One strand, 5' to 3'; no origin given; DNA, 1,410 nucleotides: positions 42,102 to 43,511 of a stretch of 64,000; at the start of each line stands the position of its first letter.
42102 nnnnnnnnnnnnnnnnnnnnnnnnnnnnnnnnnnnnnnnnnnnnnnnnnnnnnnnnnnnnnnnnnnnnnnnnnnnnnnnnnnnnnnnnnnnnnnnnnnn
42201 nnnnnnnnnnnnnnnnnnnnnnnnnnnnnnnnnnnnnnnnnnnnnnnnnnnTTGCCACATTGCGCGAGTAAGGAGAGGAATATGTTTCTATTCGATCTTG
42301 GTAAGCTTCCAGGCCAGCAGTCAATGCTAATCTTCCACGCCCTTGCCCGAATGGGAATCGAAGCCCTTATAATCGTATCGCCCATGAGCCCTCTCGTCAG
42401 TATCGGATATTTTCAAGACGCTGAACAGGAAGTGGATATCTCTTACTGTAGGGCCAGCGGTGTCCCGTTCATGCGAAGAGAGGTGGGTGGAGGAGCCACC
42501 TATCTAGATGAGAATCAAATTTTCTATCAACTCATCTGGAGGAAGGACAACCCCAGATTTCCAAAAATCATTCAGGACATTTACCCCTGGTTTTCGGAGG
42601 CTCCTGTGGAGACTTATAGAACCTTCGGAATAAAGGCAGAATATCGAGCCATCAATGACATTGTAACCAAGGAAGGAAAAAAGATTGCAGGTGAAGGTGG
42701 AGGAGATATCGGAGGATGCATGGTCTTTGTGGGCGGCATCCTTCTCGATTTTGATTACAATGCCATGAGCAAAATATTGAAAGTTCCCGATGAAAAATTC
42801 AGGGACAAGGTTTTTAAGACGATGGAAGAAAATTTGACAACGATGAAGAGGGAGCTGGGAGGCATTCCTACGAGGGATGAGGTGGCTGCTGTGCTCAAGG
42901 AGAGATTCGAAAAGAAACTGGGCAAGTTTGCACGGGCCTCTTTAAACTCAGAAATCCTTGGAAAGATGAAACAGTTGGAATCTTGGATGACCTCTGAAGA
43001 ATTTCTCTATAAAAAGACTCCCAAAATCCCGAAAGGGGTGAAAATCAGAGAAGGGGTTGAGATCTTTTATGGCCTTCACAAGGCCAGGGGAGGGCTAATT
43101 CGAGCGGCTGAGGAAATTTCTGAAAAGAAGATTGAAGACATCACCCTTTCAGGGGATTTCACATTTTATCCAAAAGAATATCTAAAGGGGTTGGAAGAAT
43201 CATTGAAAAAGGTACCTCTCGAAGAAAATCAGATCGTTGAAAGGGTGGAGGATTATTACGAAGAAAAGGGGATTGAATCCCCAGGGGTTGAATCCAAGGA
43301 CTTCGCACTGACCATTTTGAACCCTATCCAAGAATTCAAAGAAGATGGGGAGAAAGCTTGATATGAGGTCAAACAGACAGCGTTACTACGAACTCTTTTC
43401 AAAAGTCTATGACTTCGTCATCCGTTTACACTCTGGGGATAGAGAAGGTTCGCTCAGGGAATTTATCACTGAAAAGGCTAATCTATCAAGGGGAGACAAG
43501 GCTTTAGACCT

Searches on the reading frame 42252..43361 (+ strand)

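Call 13: search_protein_families(library=ncbifam, proteins=[window:42252-43361:+])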
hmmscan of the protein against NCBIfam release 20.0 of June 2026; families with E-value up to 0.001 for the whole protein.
window:42252-43361:+ (369 aa): 5 families
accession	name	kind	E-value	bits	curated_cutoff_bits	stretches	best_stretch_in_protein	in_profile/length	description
TIGR00545.2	lipoyltrans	equivalog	4e-36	124.6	280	1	39-341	31-315/328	lipoate--protein ligase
NF053790.1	LplA_LipA_fuse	exception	1.1e-26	93.6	800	1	44-335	39-306/606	bifunctional lipoate--protein ligase/lipoyl synthase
NF053751.1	LplAB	exception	1.1e-25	90.4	550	1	46-252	140-344/348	lipoate-protein ligase LplAB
NF053750.1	LplA_large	exception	7.3e-24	84.5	480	1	42-223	38-216/248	lipoate-protein ligase large subunit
NF053749.1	LplB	equivalog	9.2e-14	51.4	65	1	274-355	1-82/86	lipoate-protein ligase small subunit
